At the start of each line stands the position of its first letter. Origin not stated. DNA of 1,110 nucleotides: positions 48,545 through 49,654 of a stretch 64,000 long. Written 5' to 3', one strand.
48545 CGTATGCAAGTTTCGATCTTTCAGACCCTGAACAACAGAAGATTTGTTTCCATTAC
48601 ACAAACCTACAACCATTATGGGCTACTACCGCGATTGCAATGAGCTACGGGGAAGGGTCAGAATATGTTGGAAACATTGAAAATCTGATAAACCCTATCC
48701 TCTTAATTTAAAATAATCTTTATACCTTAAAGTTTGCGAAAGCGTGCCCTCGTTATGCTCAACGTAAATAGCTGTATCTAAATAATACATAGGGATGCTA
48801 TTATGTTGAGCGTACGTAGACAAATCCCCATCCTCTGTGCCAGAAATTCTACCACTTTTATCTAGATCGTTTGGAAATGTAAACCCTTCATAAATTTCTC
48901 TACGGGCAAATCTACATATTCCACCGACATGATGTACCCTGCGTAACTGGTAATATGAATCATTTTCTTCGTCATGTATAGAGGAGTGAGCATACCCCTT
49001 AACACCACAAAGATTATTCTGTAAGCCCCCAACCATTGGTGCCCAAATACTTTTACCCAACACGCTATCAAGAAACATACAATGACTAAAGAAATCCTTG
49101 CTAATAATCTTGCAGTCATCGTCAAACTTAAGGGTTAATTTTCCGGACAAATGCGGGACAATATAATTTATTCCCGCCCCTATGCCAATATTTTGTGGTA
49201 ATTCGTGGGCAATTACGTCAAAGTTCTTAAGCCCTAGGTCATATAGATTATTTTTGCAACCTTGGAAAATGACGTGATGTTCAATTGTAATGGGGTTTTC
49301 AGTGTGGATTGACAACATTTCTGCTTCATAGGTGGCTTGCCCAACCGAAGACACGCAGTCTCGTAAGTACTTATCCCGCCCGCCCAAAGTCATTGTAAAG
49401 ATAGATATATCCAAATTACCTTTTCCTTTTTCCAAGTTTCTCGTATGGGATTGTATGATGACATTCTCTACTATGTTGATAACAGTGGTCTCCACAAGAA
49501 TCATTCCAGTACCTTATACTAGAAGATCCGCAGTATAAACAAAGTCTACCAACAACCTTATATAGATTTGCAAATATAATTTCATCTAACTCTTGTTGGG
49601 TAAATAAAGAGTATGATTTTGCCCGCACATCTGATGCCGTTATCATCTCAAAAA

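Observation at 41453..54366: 13-kb glycan-modification island (GT2, GT1, multiple SAM methyltransferases)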

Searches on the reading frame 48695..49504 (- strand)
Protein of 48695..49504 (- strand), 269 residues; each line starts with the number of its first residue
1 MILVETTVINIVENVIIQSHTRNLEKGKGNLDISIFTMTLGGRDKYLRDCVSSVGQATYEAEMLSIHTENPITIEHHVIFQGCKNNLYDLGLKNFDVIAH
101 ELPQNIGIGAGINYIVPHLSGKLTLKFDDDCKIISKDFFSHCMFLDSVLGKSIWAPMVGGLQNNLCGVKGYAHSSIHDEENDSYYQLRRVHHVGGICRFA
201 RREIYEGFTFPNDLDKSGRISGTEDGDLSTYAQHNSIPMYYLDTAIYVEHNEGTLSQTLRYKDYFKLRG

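Call 4: search_protein_families(library=pfam, max_evalue=0.01, proteins=[window:48695-49504:-])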
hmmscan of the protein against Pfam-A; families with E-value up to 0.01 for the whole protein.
window:48695-49504:- (269 aa): 0 families

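Call 7: search_protein_families(library=phrogs, max_evalue=0.001, proteins=[window:48695-49504:-])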
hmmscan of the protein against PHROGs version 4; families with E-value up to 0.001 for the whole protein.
window:48695-49504:- (269 aa): 0 families

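Call 16: search_protein_families(library=pfam, max_evalue=10, proteins=[window:48695-49504:-])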
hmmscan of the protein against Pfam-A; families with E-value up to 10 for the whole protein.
window:48695-49504:- (269 aa): 1 family
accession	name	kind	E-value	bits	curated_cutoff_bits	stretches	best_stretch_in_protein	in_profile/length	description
PF19875.4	DUF6348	-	0.25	11.7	27.7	1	13-61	12-58/195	Family of unknown function (DUF6348)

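Call 19: find_homologous_proteins(query=window:48695-49504:-, max_evalue=0.001)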
Query window:48695-49504:- (269 aa): 29 proteins with E <= 0.001 among 399 candidates.
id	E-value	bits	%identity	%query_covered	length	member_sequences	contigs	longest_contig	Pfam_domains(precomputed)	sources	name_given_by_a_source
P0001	1.4e-181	620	100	100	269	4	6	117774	-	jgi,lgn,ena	-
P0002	9.3e-64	233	47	89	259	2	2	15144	PF00535.33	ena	-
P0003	4.4e-62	228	49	88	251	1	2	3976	PF00535.33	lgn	-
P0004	2.7e-61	225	46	88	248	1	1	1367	-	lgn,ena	-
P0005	4.3e-61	225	46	88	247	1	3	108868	PF00535.33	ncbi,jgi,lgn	jgi:hypothetical protein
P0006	8.1e-61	224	48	88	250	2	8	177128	-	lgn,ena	-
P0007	1.1e-60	223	48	88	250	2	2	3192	-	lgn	-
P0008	1.8e-59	219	48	88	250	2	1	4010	PF00535.33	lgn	-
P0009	4.2e-57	212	46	88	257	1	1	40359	-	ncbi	-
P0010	3.0e-56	209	46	89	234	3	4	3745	-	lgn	-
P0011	7.3e-56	208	45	88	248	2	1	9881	-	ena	-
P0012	7.4e-56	208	48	88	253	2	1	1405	-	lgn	-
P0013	2.1e-55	206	45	89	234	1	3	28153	-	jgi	jgi:GT2 family glycosyltransferase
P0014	8.5e-55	204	45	88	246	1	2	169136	-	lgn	-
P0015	4.9e-54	202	45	88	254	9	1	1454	-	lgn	-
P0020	5.9e-51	191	42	91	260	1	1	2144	PF00535.33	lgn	-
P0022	3.0e-50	189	42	89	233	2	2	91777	-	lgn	-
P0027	3.2e-46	176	41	88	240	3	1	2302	PF00535.33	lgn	-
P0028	3.4e-46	176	43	88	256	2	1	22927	PF00535.33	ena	-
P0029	7.0e-46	175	43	88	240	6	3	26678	PF00535.33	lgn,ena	-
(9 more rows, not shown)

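Call 21: find_encoding_contigs(protein=P0006, flank=10000, max_places=2)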
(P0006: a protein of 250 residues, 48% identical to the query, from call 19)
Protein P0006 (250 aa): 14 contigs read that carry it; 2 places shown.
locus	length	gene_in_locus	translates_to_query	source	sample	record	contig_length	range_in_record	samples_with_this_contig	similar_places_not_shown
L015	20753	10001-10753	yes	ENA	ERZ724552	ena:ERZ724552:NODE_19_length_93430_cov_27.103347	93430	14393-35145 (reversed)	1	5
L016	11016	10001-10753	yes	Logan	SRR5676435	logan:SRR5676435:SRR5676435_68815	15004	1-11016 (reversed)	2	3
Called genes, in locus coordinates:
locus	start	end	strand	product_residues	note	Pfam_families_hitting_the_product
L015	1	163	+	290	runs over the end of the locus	-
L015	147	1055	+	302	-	-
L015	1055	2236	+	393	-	-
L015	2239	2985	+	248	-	PF00899:ThiF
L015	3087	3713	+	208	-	-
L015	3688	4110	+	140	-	-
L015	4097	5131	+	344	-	PF20706:GT4-conflict, PF00534:Glycos_transf_1, PF13692:Glyco_trans_1_4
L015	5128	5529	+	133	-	-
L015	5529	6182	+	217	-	PF18922:DUF5672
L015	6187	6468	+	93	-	-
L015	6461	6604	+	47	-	-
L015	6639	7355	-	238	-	-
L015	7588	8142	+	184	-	-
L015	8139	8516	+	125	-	PF00583:Acetyltransf_1, PF13508:Acetyltransf_7 (weak)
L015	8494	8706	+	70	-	-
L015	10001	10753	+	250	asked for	-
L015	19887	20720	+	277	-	PF00535:Glycos_transf_2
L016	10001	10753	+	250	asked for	-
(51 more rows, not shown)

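Call 23: search_dna_similar(query=window:48695-49504:-, collection=phages, mode=protein, max_rows=25, max_evalue=0.001)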
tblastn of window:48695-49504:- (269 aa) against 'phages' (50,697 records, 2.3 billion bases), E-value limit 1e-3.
No match.

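Call 24: find_encoding_contigs(protein=P0014, flank=10000, max_places=1)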
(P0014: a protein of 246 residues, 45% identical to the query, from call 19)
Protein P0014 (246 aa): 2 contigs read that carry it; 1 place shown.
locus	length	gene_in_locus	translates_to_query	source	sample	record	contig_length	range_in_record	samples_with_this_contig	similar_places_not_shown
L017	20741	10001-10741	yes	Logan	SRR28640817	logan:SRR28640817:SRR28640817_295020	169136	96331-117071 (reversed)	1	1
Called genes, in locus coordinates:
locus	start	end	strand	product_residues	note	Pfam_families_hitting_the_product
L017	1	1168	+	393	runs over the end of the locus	-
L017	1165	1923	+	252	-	PF00899:ThiF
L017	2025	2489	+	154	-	-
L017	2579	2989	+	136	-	-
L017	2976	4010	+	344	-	PF20706:GT4-conflict (weak), PF00534:Glycos_transf_1, PF13692:Glyco_trans_1_4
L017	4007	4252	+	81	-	-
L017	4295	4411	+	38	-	-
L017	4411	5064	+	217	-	PF18922:DUF5672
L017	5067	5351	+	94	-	-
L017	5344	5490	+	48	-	-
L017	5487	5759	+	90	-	-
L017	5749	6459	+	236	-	-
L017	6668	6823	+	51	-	PF13508:Acetyltransf_7 (weak)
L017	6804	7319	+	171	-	-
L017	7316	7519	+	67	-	-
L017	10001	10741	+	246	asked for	-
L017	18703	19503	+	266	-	PF00535:Glycos_transf_2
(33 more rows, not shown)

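Call 25: find_encoding_contigs(protein=P0005, flank=10000, max_places=1)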
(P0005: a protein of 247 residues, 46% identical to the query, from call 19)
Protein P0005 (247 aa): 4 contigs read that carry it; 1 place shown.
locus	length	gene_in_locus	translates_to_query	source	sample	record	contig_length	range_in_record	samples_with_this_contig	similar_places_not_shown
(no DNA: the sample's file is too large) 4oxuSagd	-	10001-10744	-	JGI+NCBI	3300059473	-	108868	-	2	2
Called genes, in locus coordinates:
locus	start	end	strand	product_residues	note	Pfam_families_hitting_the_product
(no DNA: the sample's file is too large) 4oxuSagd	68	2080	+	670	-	PF26675:DUF8224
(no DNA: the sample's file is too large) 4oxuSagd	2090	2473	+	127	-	-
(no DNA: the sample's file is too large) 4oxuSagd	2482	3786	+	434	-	PF09414:RNA_ligase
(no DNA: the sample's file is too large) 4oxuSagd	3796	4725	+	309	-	-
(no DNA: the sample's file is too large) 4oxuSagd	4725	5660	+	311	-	-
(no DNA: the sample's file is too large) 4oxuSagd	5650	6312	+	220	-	PF18922:DUF5672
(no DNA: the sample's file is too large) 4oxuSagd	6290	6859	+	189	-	-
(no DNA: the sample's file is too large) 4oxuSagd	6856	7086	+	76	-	-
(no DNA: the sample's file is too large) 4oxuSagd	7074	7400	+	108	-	-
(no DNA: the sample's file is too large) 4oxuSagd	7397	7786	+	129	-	-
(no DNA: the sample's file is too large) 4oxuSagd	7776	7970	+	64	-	-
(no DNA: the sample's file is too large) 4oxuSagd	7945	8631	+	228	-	-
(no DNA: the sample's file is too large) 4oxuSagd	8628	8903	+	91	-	-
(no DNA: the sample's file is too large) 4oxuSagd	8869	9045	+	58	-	-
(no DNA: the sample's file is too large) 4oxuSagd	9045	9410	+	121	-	-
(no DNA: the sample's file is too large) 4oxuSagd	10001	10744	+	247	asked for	PF00535:Glycos_transf_2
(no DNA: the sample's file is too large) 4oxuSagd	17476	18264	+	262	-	PF13641:Glyco_tranf_2_3 (weak), PF00535:Glycos_transf_2, PF10111:Glyco_tranf_2_2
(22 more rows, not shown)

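Call 26: find_encoding_contigs(protein=P0022, flank=10000, max_places=1)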
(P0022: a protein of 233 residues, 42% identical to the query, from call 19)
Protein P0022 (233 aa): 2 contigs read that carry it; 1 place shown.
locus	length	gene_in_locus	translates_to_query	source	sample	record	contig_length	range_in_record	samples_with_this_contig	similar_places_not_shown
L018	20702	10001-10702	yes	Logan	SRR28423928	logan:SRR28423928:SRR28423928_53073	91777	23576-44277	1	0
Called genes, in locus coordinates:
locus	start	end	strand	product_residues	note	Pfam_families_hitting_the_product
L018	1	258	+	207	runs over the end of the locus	PF18922:DUF5672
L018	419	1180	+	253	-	-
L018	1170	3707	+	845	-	PF18127:NAMPT_N, PF04095:NAPRTase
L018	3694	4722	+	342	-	PF10127:RlaP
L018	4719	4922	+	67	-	-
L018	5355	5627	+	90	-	-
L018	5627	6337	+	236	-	-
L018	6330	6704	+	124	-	-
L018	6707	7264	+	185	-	-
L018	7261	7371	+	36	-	-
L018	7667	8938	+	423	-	PF00596:Aldolase_II (weak)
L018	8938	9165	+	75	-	-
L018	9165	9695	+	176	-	PF13671:AAA_33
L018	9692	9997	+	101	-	-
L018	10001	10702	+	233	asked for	-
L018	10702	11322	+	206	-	PF13578:Methyltransf_24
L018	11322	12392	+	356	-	PF01073:3Beta_HSD (weak), PF01370:Epimerase, PF07993:NAD_binding_4 (faint), PF16363:GDP_Man_Dehyd, PF01370:Epimerase, PF16363:GDP_Man_Dehyd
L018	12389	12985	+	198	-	PF13578:Methyltransf_24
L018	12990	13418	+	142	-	-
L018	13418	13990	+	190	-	PF13489:Methyltransf_23, PF07021:MetW, PF13847:Methyltransf_31, PF08241:Methyltransf_11, PF08242:Methyltransf_12, PF13649:Methyltransf_25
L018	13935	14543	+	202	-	PF13578:Methyltransf_24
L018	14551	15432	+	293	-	-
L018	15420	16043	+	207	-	PF13578:Methyltransf_24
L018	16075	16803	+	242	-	-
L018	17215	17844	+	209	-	PF10096:DUF2334 (weak)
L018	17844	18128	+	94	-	-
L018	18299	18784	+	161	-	-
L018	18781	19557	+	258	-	PF00535:Glycos_transf_2, PF10111:Glyco_tranf_2_2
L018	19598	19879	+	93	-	-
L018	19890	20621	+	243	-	-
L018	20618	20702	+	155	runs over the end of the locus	-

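Call 27: search_solved_structures(query=A1, max_evalue=1)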
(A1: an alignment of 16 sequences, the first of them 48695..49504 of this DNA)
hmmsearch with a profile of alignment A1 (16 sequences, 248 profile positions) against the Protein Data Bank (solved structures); distinct sequences matched with E-value up to 1: 2.
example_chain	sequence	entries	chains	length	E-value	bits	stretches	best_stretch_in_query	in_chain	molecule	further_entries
6p61_A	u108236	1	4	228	0.041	16.4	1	4-103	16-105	Glycosyltransferase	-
1omx_A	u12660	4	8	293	0.83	12.1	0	84-128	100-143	Alpha-1,4-N-acetylhexosaminyltransferase EXTL2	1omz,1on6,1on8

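Call 91: search_protein_families(library=ncbifam, max_evalue=0.01, proteins=[window:48695-49504:-])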
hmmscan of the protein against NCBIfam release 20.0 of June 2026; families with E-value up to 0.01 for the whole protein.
window:48695-49504:- (269 aa): 0 families

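Call 92: search_protein_families(library=padloc, max_evalue=0.001, proteins=[window:48695-49504:-])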
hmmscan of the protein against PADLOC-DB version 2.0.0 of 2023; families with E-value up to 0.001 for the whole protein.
window:48695-49504:- (269 aa): 0 families

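Call 102: find_related_loci(query=A1, collection=viral_contigs, flank=10000)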
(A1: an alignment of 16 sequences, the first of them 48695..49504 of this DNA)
Query A1 (269 aa) in viral_contigs; peptide patterns used: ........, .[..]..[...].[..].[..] (x = any residue, [..] = any of these).
108 stretches matched a pattern; 4 encode a relative of the query (tblastn E <= 1e-3); 4 distinct loci.
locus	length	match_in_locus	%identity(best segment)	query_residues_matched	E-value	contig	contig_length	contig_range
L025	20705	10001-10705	46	31-268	2e-69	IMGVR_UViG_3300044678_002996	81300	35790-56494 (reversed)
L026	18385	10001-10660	39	33-266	8e-41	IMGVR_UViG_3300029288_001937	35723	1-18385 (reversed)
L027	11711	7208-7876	32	33-261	1e-28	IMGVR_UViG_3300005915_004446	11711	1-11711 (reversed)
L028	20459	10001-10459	36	109-268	5e-28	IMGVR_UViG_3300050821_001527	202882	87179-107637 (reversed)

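Call 105: search_protein_families(library=pfam, max_evalue=0.001, proteins=[L028:4724-5833:+, L028:5820-6554:+, L028:7719-8471:+, L028:12236-13381:+, L028:13720-14886:+, L028:15610-17097:+, L028:17094-17993:+, L028:17969-19009:+, L028:19050-19838:+, L028:3568-4170:+])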
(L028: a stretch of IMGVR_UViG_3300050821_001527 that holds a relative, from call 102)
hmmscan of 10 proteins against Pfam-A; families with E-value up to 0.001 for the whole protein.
L028:4724-5833:+ (369 aa): 0 families

L028:5820-6554:+ (244 aa): 0 families

L028:7719-8471:+ (250 aa): 0 families

L028:12236-13381:+ (381 aa): 5 families
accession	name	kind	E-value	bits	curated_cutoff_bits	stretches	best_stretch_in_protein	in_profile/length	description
PF16363.11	GDP_Man_Dehyd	-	4.9e-105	352.1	27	1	21-363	1-332/332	GDP-mannose 4,6 dehydratase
PF01370.27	Epimerase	-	7.3e-56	189.7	20.9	1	20-264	1-238/240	NAD dependent epimerase/dehydratase family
PF05368.20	NmrA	-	4.8e-07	30.1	27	1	18-88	3-69/298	NmrA-like family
PF00106.31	adh_short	-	1.5e-05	25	26.6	1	18-190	1-173/195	short chain dehydrogenase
PF13460.12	NAD_binding_10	-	0.00012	22.4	27.2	1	24-87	1-59/184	NAD(P)H-binding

L028:13720-14886:+ (388 aa): 1 family
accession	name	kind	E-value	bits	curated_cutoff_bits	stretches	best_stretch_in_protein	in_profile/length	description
PF06745.19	ATPase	-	0.00083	19.2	26.6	0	42-78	1-37/231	KaiC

L028:15610-17097:+ (495 aa): 4 families
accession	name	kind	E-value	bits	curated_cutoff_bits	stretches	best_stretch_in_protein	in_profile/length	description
PF03796.21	DnaB_C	-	1.3e-22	80.9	27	1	179-364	1-181/255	DnaB-like helicase C terminal domain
PF00772.26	DnaB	-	1.5e-07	31.9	23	1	4-71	3-70/103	DnaB-like helicase N terminal domain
PF13481.12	AAA_25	-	6.4e-07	29.6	27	1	178-356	13-185/195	AAA domain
PF25199.1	nSTAND_NTPase5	-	0.00063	20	34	0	195-250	39-94/145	Novel STAND NTPase 5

L028:17094-17993:+ (299 aa): 3 families
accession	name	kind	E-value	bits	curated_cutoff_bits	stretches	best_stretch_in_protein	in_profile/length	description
PF13155.12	Toprim_2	-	2e-08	34.9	22.1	1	195-282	1-84/88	Toprim-like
PF13662.12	Toprim_4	-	3.8e-07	30.7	25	1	193-264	2-75/85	Toprim domain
PF08275.17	DNAG_N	-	2.2e-06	28.2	26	1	135-167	75-105/128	DNA primase catalytic core, N-terminal domain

L028:17969-19009:+ (346 aa): 1 family
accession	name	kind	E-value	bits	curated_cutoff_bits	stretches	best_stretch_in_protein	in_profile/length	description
PF12705.13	PDDEXK_1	-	2.8e-12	47.6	22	1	28-248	5-225/247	PD-(D/E)XK nuclease superfamily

L028:19050-19838:+ (262 aa): 1 family
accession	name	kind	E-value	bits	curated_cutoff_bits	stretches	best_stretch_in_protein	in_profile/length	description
PF02811.25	PHP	-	6.2e-07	30.3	26.4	1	34-145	18-115/164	PHP domain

L028:3568-4170:+ (200 aa): 2 families
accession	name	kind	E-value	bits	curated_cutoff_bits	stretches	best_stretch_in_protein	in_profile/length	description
PF04542.20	Sigma70_r2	-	3.5e-05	24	24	1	28-98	3-69/71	Sigma-70 region 2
PF04545.22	Sigma70_r4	-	0.00059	19.7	24.1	0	148-188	11-49/50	Sigma-70, region 4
